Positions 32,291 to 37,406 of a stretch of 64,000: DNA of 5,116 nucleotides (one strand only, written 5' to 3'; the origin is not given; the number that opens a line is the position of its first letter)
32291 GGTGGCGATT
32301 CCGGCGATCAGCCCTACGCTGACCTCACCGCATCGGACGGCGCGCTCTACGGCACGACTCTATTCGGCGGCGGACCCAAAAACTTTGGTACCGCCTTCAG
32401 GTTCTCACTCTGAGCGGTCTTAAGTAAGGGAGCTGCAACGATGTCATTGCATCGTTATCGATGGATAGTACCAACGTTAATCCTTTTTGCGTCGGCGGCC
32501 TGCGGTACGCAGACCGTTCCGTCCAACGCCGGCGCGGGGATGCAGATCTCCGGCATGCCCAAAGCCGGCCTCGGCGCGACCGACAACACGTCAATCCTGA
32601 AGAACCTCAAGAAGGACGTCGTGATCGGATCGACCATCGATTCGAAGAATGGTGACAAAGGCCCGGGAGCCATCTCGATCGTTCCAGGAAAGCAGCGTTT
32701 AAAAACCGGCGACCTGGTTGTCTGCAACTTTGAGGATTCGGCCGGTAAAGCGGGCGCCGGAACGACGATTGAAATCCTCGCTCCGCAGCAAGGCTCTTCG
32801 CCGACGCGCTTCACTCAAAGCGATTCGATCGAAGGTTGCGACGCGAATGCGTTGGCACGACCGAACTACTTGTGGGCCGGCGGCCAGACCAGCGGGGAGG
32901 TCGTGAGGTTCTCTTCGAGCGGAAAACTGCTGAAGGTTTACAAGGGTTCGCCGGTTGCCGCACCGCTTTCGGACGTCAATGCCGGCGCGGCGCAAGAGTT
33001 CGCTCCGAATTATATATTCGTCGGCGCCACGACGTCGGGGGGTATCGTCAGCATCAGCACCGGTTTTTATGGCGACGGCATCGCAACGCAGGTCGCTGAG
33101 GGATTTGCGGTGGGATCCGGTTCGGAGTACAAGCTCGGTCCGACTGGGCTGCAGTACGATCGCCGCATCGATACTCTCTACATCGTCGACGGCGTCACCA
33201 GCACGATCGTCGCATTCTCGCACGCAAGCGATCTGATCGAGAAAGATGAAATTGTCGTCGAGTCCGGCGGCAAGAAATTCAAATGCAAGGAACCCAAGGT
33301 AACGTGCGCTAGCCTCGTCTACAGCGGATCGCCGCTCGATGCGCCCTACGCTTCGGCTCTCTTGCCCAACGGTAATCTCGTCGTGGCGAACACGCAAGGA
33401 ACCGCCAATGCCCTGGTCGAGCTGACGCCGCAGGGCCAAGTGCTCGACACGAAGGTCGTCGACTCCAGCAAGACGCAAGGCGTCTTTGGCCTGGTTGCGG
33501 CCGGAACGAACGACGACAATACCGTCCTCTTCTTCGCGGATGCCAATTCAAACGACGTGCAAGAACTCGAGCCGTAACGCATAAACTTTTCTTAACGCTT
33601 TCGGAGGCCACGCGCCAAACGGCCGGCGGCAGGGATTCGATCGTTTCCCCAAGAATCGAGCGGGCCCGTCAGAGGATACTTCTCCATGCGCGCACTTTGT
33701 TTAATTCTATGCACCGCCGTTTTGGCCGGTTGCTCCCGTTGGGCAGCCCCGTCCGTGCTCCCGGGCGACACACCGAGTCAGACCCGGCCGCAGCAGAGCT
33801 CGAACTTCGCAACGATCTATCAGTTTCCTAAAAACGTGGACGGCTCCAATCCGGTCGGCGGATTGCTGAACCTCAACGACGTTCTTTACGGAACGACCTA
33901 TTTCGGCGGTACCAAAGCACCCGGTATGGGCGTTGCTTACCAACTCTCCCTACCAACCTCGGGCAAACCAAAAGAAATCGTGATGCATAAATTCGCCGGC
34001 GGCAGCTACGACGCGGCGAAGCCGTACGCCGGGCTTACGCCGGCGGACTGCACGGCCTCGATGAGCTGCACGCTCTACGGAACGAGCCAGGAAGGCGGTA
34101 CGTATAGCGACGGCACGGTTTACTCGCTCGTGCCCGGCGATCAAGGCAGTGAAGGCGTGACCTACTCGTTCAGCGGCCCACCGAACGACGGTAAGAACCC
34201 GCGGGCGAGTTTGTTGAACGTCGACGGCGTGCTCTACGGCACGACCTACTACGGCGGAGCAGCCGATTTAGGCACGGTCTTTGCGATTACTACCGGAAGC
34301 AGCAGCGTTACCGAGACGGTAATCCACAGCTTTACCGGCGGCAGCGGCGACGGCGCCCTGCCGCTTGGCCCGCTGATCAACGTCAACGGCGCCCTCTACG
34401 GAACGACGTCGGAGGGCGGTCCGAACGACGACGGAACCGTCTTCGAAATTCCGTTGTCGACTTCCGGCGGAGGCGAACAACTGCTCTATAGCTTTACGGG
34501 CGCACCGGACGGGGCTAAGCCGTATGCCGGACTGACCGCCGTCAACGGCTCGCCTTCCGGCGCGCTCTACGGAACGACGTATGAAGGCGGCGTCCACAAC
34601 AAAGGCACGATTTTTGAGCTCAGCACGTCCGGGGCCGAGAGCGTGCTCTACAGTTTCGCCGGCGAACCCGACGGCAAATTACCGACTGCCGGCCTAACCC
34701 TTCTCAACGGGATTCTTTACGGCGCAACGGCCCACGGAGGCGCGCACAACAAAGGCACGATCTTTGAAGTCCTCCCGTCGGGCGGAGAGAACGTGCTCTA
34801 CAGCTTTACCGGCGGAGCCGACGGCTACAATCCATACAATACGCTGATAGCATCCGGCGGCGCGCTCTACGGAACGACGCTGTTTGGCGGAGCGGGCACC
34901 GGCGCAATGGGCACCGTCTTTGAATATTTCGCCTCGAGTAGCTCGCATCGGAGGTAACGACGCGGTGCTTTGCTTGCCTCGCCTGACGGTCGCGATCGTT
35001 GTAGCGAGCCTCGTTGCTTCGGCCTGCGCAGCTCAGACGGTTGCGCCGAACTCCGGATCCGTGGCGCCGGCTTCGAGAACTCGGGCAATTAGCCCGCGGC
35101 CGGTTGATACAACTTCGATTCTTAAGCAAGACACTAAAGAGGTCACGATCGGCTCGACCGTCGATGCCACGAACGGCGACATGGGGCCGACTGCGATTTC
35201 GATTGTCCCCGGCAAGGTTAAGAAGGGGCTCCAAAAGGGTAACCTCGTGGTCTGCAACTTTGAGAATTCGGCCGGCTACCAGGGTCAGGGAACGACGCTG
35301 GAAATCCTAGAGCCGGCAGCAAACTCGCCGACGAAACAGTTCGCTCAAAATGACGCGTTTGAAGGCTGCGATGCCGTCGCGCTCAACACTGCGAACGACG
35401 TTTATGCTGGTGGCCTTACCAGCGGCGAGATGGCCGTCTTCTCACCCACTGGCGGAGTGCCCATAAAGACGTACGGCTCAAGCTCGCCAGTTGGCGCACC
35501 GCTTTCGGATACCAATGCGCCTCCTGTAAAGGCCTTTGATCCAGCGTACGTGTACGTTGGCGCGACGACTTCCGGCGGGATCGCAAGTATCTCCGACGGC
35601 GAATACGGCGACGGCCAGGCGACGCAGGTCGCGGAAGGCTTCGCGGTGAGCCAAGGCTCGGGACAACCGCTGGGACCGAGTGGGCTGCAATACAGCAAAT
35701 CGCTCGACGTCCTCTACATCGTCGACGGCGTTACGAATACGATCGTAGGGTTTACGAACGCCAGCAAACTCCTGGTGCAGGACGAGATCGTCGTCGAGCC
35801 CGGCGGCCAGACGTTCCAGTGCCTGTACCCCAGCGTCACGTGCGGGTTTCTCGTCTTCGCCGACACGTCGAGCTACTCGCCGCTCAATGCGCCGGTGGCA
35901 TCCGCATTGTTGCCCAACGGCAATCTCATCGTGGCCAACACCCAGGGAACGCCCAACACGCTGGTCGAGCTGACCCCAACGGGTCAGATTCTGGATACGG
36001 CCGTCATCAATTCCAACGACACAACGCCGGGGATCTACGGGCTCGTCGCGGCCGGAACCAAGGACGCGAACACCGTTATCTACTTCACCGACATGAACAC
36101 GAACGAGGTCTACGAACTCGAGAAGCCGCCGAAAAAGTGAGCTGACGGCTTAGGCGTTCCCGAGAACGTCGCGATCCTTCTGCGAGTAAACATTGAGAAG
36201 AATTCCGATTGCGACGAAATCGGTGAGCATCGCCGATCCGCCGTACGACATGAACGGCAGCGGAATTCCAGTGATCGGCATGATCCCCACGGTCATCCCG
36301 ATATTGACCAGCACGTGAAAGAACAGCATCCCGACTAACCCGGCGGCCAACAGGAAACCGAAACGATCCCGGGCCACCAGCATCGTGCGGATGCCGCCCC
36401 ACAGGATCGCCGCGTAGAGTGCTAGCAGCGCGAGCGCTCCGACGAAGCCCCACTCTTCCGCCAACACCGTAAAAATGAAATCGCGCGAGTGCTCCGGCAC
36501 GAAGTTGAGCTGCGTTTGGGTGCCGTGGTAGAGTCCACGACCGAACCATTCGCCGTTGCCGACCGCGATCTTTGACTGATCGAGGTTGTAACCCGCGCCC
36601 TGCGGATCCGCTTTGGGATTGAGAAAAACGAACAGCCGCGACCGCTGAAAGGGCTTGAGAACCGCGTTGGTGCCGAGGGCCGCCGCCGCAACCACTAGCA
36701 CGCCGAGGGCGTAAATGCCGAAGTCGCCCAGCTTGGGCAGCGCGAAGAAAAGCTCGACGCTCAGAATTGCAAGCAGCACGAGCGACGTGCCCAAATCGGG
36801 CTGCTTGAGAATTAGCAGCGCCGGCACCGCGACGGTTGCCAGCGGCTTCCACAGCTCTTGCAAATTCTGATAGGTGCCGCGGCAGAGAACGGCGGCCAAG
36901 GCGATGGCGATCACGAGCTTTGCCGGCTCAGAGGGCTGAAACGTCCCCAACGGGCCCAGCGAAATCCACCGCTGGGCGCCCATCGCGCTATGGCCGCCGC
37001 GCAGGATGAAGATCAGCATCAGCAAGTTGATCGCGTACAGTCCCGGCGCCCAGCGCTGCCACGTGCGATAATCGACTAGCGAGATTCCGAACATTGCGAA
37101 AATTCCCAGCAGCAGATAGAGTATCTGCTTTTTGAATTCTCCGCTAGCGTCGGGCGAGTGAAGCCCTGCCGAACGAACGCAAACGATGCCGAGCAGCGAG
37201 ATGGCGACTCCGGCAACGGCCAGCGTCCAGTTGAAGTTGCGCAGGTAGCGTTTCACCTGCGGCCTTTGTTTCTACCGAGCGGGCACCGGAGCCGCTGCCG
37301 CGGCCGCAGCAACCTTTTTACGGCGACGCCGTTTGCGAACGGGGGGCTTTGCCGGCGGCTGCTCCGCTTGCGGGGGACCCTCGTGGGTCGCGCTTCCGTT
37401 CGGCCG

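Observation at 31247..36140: Tandemly duplicated two-gene lipoprotein cassette: GloVer-repeat propeller + NHL-like propeller, twice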

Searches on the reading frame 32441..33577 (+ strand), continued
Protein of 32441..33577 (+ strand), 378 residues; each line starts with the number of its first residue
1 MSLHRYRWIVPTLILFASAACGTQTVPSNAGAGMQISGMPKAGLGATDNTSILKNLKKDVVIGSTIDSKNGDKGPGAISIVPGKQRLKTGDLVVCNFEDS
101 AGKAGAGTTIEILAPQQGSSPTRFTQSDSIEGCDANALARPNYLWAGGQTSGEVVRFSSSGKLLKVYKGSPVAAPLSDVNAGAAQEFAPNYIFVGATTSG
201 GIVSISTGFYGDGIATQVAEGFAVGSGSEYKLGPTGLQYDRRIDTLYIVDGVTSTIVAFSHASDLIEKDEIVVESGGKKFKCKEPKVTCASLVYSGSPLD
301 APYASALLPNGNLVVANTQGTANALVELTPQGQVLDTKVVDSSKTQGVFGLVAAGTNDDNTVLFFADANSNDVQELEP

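Call 80: find_encoding_contigs(protein=P0013, flank=10000, max_places=1)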
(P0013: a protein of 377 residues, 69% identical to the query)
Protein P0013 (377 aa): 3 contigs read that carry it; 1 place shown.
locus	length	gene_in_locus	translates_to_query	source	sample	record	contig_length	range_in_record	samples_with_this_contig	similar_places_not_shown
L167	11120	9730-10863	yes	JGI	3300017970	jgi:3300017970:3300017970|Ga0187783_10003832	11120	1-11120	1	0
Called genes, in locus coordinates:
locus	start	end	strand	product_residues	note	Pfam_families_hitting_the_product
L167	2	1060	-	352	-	?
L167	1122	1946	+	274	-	PF00106:adh_short, PF01370:Epimerase (weak), PF08659:KR, PF13561:adh_short_C2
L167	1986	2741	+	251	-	PF00106:adh_short, PF08659:KR, PF13561:adh_short_C2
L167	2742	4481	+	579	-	PF07167:PhaC_N, PF00561:Abhydrolase_1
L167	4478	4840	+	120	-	PF13560:HTH_31, PF12844:HTH_19, PF01381:HTH_3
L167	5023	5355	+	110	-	-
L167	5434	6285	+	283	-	PF00248:Aldo_ket_red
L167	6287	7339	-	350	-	-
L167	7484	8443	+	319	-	-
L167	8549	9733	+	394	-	-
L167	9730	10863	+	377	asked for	-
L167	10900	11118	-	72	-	?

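Call 90: search_protein_families(library=padloc, proteins=[window:32441-33577:+], max_evalue=0.01)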
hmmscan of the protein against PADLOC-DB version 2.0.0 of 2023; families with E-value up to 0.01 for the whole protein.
window:32441-33577:+ (378 aa): 0 families

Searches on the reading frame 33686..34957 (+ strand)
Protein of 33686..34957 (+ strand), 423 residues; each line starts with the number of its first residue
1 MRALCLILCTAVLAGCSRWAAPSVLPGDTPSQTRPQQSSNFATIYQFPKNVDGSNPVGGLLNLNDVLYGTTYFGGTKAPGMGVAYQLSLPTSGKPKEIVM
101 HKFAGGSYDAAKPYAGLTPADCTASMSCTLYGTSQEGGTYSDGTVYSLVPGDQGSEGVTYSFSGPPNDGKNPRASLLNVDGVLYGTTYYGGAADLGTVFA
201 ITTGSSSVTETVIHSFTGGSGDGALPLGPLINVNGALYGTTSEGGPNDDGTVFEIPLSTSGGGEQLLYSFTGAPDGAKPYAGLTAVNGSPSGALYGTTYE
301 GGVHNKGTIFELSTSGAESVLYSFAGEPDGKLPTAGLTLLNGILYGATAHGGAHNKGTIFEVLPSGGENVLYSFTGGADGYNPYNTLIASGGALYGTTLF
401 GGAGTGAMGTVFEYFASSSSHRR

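Call 3: search_protein_families(library=pfam, proteins=[window:33686-34957:+], max_evalue=0.1)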
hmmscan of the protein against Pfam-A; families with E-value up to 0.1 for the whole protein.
window:33686-34957:+ (423 aa): 0 families

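Call 4: search_protein_families(library=ncbifam, proteins=[window:33686-34957:+], max_evalue=0.1)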
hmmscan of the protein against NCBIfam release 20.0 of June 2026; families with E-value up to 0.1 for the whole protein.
window:33686-34957:+ (423 aa): 1 family
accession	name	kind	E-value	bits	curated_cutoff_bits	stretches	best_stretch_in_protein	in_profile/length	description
TIGR03803.2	Gloeo_Verruco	domain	2.1e-64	213.1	44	7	276-327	1-49/50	choice-of-anchor tandem repeat GloVer-containing protein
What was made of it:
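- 33686..34957 (+): G2: GloVer-repeat lipoprotein (423 aa), paralog of G1. TIGR03803 at 213.1 bits with 7 stretches (call 4).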

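Call 90: search_protein_families(library=padloc, proteins=[window:33686-34957:+], max_evalue=0.01)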
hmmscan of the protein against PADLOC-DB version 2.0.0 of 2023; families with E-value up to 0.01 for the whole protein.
window:33686-34957:+ (423 aa): 0 families

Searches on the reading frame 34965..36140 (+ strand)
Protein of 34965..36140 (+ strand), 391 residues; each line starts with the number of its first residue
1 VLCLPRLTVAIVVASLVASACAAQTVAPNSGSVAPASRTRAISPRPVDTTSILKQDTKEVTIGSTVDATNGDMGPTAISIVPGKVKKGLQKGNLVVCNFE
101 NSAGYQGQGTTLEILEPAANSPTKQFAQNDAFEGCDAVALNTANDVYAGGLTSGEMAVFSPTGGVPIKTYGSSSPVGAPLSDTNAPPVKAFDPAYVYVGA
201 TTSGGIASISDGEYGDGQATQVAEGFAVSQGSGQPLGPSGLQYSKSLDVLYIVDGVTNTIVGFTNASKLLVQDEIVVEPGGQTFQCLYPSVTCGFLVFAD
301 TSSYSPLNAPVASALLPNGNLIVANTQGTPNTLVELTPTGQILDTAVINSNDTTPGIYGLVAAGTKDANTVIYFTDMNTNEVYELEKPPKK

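Call 3: search_protein_families(library=pfam, proteins=[window:34965-36140:+], max_evalue=0.1)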
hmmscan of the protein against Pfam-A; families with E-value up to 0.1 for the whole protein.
window:34965-36140:+ (391 aa): 1 family
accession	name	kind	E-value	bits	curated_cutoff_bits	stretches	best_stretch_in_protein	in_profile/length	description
PF01436.27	NHL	-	0.011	16.2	20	0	237-263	3-28/28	NHL repeat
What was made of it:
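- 34965..36140 (+): N2: lipoprotein (391 aa, GTG start), paralog of N1. NHL at 16.2 bits, below the cutoff of 20 (call 3).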

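Call 4: search_protein_families(library=ncbifam, proteins=[window:34965-36140:+], max_evalue=0.1)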
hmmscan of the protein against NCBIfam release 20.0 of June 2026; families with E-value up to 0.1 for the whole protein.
window:34965-36140:+ (391 aa): 1 family
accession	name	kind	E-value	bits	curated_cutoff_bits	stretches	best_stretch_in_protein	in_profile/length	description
NF050124.2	chryseobasin_RiPP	equivalog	0.079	13.6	50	0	10-57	5-57/71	MNIO class RiPP chryseobasin precursor ChrA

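Call 90: search_protein_families(library=padloc, proteins=[window:34965-36140:+], max_evalue=0.01)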
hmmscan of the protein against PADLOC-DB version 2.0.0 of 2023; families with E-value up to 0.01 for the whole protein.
window:34965-36140:+ (391 aa): 0 families

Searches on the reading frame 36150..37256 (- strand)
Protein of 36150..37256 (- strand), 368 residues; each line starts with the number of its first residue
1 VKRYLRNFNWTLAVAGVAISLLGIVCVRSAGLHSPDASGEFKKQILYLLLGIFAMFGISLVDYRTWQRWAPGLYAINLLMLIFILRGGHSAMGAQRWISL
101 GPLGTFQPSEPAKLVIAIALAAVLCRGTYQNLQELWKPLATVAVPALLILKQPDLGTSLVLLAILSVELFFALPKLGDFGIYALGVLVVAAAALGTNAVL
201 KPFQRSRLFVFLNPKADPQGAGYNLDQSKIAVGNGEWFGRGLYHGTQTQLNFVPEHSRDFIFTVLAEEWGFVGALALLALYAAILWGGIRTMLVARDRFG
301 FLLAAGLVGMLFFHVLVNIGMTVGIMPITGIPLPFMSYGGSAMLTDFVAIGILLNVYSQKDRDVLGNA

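Call 47: find_related_loci(query=window:36150-37256:-, collection=metagenome_contigs, flank=10000)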
Query window:36150-37256:- (368 aa) in metagenome_contigs; peptide patterns used: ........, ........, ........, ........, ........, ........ (x = any residue, [..] = any of these).
599 stretches matched a pattern (row limit reached: there are more); 576 encode a relative of the query (tblastn E <= 1e-3); the best 80 are kept; 80 distinct loci.
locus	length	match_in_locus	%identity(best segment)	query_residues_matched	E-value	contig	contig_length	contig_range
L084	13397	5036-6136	89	2-368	0e+0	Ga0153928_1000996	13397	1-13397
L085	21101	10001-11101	87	2-368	0e+0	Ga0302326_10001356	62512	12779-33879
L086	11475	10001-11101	88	2-368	0e+0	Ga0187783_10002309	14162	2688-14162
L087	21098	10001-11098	88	3-368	0e+0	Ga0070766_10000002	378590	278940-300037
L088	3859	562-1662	84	2-368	0e+0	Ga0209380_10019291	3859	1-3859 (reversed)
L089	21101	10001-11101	74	2-368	2e-176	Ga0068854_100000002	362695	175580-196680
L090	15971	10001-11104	70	1-368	4e-172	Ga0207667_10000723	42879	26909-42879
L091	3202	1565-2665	66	2-368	3e-171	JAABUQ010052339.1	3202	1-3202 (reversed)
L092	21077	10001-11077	68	10-368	2e-157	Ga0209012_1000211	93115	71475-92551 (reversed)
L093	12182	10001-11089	61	2-365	8e-145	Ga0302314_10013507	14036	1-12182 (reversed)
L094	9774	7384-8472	61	2-364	6e-142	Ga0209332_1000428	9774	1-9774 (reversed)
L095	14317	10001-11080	65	2-362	2e-141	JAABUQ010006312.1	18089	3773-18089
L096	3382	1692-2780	60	2-365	5e-147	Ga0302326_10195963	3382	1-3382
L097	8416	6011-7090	61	2-361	4e-140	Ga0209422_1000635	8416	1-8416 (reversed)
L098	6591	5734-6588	80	2-286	5e-140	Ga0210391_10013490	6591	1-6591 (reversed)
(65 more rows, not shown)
